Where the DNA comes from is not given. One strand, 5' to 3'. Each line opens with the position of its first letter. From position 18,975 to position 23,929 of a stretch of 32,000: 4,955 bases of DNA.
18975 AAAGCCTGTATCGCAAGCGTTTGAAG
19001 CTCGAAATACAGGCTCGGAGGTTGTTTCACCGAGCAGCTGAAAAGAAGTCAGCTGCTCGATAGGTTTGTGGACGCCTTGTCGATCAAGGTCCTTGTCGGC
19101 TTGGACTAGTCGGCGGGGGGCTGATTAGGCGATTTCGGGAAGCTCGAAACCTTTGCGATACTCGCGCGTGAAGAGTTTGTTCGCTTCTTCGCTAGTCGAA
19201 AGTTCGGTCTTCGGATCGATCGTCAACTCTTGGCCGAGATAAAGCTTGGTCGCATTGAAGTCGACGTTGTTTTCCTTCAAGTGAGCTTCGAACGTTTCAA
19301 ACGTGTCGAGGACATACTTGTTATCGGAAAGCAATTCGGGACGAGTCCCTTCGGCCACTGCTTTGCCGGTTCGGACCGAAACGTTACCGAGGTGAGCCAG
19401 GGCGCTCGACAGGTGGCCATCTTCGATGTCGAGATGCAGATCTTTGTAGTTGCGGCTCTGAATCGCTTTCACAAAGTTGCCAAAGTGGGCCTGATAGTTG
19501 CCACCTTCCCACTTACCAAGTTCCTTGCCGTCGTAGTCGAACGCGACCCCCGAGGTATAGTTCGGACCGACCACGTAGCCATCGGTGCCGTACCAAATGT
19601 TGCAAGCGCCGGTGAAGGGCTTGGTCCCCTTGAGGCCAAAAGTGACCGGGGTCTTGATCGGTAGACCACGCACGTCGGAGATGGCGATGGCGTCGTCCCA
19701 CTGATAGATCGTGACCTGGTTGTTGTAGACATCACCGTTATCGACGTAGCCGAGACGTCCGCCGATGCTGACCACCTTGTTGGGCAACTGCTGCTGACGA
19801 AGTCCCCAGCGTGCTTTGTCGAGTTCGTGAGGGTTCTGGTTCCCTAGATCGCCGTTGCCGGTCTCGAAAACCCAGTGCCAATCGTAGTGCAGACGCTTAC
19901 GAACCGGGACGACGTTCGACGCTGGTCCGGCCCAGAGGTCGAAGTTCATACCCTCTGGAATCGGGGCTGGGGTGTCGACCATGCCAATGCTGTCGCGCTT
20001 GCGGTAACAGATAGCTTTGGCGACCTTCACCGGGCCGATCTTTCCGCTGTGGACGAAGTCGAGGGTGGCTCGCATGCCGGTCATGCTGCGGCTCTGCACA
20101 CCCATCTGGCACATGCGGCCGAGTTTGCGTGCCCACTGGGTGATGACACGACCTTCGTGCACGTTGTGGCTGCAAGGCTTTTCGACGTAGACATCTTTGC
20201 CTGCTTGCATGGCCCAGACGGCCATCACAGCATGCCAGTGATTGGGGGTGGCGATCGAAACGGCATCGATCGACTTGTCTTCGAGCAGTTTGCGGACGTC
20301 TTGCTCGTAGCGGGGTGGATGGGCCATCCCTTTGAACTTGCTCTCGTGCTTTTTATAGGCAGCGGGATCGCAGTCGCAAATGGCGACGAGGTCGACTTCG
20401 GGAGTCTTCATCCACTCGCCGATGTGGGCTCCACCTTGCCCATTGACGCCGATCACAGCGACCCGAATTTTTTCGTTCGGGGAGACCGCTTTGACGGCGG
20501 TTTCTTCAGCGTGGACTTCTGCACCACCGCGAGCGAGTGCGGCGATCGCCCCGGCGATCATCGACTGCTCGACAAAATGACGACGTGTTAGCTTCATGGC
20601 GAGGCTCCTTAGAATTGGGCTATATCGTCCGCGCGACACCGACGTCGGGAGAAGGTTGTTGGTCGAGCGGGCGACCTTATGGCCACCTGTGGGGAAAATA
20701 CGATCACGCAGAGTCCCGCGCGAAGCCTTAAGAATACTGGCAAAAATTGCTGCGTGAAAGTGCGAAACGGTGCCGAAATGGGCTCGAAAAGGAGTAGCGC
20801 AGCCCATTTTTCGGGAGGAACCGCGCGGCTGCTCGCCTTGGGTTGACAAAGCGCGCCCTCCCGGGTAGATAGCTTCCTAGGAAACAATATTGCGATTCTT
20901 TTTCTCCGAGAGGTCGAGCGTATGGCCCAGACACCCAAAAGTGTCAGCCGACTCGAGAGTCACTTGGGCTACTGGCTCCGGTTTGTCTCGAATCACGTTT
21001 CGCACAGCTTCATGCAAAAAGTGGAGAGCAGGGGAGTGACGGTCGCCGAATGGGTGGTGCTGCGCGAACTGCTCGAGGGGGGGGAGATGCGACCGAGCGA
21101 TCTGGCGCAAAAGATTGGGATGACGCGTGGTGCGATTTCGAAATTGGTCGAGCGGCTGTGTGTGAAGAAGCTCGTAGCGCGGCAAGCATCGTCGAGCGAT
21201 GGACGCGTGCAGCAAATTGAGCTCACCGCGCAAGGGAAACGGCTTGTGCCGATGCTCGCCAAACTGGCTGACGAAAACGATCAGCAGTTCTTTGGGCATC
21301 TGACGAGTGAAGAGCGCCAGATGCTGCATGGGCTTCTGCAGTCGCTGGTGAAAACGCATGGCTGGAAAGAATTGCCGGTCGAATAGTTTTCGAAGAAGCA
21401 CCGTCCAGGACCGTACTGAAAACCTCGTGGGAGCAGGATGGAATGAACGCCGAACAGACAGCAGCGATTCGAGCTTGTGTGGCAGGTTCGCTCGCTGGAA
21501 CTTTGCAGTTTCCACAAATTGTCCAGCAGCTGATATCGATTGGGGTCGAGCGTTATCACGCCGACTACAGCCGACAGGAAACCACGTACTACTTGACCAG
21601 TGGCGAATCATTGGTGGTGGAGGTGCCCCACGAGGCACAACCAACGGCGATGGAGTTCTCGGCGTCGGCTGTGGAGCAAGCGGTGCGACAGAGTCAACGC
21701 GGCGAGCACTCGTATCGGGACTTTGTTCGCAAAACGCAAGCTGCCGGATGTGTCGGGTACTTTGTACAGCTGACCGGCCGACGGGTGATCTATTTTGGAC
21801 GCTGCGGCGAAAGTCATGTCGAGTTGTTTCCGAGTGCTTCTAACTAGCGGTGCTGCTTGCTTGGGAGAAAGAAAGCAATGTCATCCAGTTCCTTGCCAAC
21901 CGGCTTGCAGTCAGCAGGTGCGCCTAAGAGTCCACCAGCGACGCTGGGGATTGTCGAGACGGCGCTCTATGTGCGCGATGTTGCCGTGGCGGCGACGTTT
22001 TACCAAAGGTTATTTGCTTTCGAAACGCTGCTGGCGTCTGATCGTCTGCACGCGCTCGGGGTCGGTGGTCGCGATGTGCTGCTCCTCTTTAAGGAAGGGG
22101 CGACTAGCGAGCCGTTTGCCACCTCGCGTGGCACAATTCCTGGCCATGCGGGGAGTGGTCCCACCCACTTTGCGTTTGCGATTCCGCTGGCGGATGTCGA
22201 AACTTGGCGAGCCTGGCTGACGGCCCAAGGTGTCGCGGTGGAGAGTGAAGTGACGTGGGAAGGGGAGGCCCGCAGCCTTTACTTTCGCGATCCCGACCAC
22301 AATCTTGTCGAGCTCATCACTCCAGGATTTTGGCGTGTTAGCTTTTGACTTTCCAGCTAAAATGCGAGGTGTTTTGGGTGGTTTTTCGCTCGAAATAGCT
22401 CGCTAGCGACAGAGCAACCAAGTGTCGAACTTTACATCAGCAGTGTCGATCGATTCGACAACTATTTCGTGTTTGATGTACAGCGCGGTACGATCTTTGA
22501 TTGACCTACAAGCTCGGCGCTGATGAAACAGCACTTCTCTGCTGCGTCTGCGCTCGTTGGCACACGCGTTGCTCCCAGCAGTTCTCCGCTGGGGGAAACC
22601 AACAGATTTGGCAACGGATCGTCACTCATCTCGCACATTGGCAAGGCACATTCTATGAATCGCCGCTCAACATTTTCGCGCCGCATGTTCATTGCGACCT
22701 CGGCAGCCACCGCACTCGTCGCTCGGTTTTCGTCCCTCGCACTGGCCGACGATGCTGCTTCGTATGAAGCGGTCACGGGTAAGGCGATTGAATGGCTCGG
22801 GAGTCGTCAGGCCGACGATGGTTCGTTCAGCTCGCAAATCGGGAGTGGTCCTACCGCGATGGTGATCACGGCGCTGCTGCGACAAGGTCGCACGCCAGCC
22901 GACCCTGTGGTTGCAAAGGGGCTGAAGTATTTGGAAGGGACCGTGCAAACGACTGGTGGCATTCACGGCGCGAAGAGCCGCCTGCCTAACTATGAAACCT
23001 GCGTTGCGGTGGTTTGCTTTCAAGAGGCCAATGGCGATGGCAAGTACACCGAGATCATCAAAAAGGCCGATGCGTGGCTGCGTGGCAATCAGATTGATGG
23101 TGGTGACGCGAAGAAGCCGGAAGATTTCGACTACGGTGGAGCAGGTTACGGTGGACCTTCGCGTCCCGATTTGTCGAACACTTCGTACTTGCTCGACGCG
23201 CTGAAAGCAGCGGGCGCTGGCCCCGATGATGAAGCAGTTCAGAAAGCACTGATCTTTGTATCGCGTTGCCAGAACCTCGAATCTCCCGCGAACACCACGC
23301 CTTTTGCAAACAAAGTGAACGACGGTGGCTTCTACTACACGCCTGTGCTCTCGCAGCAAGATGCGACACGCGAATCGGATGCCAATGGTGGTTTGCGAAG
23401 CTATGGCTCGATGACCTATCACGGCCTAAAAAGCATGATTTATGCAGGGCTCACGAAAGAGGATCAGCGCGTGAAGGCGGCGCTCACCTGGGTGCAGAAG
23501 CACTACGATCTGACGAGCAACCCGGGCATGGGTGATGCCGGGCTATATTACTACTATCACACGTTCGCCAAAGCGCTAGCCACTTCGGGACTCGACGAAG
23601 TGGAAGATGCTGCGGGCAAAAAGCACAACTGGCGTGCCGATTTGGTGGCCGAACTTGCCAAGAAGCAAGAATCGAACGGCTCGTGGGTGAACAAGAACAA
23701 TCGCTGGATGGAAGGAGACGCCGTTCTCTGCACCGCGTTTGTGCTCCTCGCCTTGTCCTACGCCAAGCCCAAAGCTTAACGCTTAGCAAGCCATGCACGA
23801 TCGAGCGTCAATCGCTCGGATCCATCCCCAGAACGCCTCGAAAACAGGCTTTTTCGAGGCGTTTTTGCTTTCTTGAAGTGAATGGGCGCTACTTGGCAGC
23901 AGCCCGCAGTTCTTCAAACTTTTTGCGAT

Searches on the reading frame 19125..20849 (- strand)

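Call 12: search_protein_families(library=pfam, proteins=[window:19125-20849:-], max_evalue=0.001)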
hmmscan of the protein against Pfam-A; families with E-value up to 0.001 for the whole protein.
window:19125-20849:- (574 aa): 2 families
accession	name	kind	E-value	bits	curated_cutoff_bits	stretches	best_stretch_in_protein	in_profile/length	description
PF01408.29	GFO_IDH_MocA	-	4.8e-20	72.9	24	1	128-250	1-119/120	Oxidoreductase family, NAD-binding Rossmann fold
PF19051.5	GFO_IDH_MocA_C2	-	1.3e-07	31.9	23.3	0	293-359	44-110/254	Oxidoreductase family, C-terminal alpha/beta domain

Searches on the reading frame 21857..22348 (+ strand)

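Call 45: search_protein_families(library=ncbifam, proteins=[window:21857-22348:+], max_evalue=0.01)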
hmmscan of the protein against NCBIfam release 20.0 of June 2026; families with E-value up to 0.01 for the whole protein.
window:21857-22348:+ (163 aa): 19 families
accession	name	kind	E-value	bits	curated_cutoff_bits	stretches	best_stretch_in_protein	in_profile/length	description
NF003152.0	PRK04101.1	equivalog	6.5e-07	29.8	171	1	36-155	9-118/139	metallothiol transferase FosB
NF000222.1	FosX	equivalog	1.1e-06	29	170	1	103-155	64-117/127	FosX/FosE/FosI family fosfomycin resistance hydrolase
NF000339.2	fos-Crono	exception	4.2e-06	26.9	275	1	33-153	5-110/134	FosA family fosfomycin resistance glutathione transferase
NF040540.1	fosA5_fam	exception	6.4e-06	26.3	310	1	34-153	7-114/139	FosA5 family fosfomycin resistance glutathione transferase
NF000221.4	FosA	exception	1.8e-05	24.7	250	1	37-153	10-114/137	FosA family fosfomycin resistance glutathione transferase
NF000496.2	Fos_GSH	equivalog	2e-05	24.7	180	1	35-153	8-114/136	fosfomycin resistance glutathione transferase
NF053877.1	FosA12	exception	3.3e-05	24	270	1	100-153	60-111/135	fosfomycin resistance glutathione transferase FosA12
NF000094.1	354827590_fosA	exception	4.9e-05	23.5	275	1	37-152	10-110/135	FosA family fosfomycin resistance glutathione transferase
NF032892.0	fosA7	exception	9.2e-05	22.5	305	1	100-153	63-114/140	FosA7 family fosfomycin resistance glutathione transferase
NF000085.1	Fos_BSH_Saur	exception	0.00015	22.2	260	1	31-155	4-118/139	FosB1/FosB3 family fosfomycin resistance bacillithiol transferase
NF051469.1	fosA13_fam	exception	0.00026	21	290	1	100-153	62-113/136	FosA13 family fosfomycin resistance glutathione transferase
NF000063.1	Fos_BSH_Sepi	exception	0.0003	20.9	300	1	100-155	63-119/142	FosB family fosfomycin resistance bacillithiol transferase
NF033933.0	fosA8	exception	0.00048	20.4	300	1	90-153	54-114/138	FosA8 family fosfomycin resistance glutathione transferase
NF000493.1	Fos_BSH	exception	0.00059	20.3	240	1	101-155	62-117/137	FosB/FosD family fosfomycin resistance bacillithiol transferase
NF050075.1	SMU1112c_YaeR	equivalog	0.0013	19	140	1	35-153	7-123/125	SMU1112c/YaeR family gloxylase I-like metalloprotein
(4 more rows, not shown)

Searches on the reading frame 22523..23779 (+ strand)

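Call 12: search_protein_families(library=pfam, proteins=[window:22523-23779:+], max_evalue=0.001)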
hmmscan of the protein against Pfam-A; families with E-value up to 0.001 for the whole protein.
window:22523-23779:+ (418 aa): 2 families
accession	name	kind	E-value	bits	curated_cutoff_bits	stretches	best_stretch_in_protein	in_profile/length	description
PF13243.12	SQHop_cyclase_C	-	1.9e-12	47.3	26.1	1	111-253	142-281/319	Squalene-hopene cyclase C-terminal domain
PF13249.12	SQHop_cyclase_N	-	0.00021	21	26.2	0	85-141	232-286/291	Squalene-hopene cyclase N-terminal domain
